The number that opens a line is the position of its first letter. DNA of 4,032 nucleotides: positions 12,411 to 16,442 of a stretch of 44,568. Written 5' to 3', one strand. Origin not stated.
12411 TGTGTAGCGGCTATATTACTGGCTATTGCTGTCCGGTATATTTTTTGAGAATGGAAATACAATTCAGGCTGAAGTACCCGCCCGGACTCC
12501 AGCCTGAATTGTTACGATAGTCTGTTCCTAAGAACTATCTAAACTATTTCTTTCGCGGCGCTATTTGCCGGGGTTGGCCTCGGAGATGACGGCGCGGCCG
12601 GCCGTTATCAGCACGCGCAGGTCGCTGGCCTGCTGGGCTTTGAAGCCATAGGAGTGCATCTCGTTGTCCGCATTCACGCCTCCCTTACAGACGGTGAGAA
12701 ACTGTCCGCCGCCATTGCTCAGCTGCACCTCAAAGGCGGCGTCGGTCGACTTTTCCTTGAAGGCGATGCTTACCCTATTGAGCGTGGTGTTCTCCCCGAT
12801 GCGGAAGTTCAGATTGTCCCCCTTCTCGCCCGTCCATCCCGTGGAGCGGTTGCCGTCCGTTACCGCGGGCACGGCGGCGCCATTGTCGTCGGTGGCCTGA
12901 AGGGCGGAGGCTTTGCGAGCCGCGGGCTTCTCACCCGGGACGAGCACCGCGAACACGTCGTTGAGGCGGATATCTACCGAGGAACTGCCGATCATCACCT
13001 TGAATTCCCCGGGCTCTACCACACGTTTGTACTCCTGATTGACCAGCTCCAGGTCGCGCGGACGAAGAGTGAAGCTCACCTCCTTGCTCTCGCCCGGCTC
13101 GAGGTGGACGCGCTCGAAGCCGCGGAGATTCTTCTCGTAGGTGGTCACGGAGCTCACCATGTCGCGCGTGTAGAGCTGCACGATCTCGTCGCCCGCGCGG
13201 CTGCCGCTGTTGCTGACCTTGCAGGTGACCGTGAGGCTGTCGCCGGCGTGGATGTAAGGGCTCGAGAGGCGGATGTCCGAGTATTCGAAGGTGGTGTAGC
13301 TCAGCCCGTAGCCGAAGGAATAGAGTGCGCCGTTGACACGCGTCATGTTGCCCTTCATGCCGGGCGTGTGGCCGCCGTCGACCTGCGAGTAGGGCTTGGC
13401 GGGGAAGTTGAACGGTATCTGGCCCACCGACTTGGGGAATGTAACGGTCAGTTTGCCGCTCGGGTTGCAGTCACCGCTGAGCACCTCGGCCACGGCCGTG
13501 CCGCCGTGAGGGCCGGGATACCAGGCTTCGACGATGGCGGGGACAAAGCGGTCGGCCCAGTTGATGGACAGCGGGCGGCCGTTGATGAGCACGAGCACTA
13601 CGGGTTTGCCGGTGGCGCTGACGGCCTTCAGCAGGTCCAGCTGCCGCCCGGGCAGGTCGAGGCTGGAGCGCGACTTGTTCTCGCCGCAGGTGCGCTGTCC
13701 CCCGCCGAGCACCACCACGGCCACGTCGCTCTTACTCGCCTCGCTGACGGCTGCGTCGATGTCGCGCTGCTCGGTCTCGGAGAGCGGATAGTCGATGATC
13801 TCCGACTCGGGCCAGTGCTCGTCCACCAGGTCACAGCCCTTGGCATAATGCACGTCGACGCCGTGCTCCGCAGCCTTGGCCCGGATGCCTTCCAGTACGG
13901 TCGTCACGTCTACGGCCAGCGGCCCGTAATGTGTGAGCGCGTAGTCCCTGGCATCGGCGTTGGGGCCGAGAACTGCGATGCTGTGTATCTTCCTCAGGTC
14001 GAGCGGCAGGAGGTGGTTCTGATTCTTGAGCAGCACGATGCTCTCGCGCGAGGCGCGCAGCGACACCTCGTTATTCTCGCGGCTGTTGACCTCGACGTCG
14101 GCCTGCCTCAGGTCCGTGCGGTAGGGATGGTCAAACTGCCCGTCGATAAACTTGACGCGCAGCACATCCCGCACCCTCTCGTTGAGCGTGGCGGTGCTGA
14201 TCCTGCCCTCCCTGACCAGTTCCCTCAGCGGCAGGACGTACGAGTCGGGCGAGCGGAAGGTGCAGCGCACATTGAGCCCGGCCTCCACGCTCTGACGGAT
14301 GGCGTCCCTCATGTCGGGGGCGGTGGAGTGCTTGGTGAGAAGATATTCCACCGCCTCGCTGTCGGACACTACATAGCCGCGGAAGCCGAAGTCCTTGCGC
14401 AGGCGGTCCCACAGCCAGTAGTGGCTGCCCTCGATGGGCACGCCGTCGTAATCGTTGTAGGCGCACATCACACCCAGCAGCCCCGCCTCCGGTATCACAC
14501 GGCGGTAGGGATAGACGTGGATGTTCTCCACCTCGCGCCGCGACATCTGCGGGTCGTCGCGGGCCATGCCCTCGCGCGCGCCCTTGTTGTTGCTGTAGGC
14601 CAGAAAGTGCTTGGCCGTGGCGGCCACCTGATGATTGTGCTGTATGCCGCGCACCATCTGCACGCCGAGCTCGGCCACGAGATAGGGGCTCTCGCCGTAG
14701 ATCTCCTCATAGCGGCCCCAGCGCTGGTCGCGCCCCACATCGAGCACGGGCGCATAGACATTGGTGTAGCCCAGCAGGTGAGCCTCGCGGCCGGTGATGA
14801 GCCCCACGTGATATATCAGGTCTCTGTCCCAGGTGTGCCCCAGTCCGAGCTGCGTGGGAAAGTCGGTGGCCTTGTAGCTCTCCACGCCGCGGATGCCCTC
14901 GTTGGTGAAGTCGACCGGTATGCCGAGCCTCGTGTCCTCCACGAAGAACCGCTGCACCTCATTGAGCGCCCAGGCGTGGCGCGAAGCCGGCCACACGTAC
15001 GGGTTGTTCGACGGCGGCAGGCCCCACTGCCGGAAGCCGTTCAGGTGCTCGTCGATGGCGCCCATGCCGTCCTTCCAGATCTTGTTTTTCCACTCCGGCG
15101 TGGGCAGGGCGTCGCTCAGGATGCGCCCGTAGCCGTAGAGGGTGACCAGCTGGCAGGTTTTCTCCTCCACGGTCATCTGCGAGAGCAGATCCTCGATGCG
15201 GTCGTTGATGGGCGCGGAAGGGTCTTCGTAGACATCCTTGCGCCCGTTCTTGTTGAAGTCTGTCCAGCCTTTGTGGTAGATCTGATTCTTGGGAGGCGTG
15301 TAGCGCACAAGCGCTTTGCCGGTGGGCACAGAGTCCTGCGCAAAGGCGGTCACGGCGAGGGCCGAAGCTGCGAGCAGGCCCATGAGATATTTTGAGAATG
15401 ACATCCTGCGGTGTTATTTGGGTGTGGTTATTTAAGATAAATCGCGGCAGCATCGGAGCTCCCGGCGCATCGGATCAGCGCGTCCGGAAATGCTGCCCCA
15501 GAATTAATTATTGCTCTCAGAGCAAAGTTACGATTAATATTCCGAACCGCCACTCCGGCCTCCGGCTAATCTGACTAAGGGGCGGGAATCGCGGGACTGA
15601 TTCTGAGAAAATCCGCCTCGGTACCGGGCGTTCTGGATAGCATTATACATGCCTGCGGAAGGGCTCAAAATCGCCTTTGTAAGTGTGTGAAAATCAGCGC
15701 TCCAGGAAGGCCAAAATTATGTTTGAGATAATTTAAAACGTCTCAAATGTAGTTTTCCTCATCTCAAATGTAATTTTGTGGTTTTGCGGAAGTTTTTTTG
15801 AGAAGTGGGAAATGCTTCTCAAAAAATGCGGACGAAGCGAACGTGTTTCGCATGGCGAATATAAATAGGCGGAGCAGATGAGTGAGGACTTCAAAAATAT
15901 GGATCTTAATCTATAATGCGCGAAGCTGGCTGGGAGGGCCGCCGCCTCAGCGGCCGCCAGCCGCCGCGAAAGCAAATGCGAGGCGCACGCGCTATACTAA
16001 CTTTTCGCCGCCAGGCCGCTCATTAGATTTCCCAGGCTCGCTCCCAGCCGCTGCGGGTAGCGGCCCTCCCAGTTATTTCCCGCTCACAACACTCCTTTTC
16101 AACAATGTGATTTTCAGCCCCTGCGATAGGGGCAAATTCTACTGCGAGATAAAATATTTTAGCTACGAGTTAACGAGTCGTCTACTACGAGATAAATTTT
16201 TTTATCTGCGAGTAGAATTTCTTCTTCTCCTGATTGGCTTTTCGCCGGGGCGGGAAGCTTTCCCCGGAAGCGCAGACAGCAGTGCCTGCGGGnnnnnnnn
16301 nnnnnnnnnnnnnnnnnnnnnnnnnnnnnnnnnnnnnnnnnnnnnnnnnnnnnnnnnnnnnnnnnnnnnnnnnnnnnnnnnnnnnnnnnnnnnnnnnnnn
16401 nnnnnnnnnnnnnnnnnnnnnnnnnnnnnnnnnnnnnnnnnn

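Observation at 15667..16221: Modular ORF-free repeat family of about 555 bp fills nearly every long intergenic spacer (7 copies in 44.6 kb)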

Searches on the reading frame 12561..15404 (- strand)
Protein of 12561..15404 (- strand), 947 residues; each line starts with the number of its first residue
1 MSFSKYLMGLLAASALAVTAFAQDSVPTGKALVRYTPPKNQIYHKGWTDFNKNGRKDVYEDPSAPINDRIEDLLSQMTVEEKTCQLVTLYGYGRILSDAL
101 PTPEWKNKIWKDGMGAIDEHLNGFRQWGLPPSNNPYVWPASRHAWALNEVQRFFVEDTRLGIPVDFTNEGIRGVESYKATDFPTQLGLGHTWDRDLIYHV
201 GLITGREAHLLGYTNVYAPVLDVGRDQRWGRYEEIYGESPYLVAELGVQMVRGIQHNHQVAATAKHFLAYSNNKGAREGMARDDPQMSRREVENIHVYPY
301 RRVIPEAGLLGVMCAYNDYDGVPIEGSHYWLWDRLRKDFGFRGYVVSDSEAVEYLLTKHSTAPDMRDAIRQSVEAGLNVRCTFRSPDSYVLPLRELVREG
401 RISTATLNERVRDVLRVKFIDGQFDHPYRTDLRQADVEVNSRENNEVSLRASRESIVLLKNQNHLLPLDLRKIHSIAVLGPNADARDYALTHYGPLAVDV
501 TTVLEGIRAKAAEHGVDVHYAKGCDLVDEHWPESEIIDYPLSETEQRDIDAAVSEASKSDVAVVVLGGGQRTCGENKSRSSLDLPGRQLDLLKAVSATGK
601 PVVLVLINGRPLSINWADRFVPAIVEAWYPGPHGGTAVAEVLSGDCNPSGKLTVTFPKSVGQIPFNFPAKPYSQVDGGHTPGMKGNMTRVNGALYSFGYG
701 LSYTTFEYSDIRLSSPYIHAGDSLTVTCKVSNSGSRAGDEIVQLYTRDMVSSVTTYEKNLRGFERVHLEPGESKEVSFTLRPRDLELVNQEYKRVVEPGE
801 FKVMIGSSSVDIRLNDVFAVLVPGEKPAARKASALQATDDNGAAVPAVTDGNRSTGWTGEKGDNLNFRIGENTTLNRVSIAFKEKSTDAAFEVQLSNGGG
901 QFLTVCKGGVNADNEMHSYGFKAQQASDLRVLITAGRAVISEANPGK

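Call 10: search_protein_families(library=pfam, proteins=[window:12561-15404:-])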
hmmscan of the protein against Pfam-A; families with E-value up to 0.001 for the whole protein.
window:12561-15404:- (947 aa): 5 families
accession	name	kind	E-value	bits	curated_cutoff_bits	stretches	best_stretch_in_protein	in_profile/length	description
PF00933.27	Glyco_hydro_3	-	4.5e-57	194.3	27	1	146-417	47-316/316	Glycosyl hydrolase family 3 N terminal domain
PF01915.27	Glyco_hydro_3_C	-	1.1e-55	189.2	31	1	456-703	1-200/200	Glycosyl hydrolase family 3 C-terminal domain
PF14310.12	Fn3-like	-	5.4e-26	91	25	1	740-809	1-71/71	Fibronectin type III-like domain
PF00754.31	F5_F8_type_C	-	8.7e-06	26.3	28.2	1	839-935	9-114/127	F5/8 type C domain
PF22633.2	F5_F8_type_C_2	-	0.00018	22.5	27.8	1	848-931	2-91/91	NedA-like, galactose-binding domain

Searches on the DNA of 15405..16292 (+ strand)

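Call 65: search_rna_families(source=window, start=15405, end=16292, threshold=evalue, max_evalue=1)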
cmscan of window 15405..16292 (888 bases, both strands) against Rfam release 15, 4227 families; matches with E-value up to 1: 2.
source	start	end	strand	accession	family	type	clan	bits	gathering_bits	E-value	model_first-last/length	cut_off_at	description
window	15716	15774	+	RF00811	mir-84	Gene; miRNA;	-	17.8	60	0.35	1-75/75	no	mir-84 microRNA precursor family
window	15951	16082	-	RF01736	flg-Rhizobiales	Cis-reg;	-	16.9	55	0.67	1-141/141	no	flg-Rhizobiales RNA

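Call 69: search_dna_similar(query=window:15667-16236:+, collection=plasmids, mode=distant, max_rows=8)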
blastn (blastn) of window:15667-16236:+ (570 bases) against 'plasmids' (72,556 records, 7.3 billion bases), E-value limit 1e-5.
No match.

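Call 70: search_dna_similar(query=window:15667-16236:+, collection=phages, mode=distant, max_rows=8)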
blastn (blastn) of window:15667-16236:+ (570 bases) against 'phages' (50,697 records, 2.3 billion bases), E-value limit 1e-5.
No match.
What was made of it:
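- Tried and rejected: BLAST against phage and plasmid collections found nothing (calls 69, 70).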
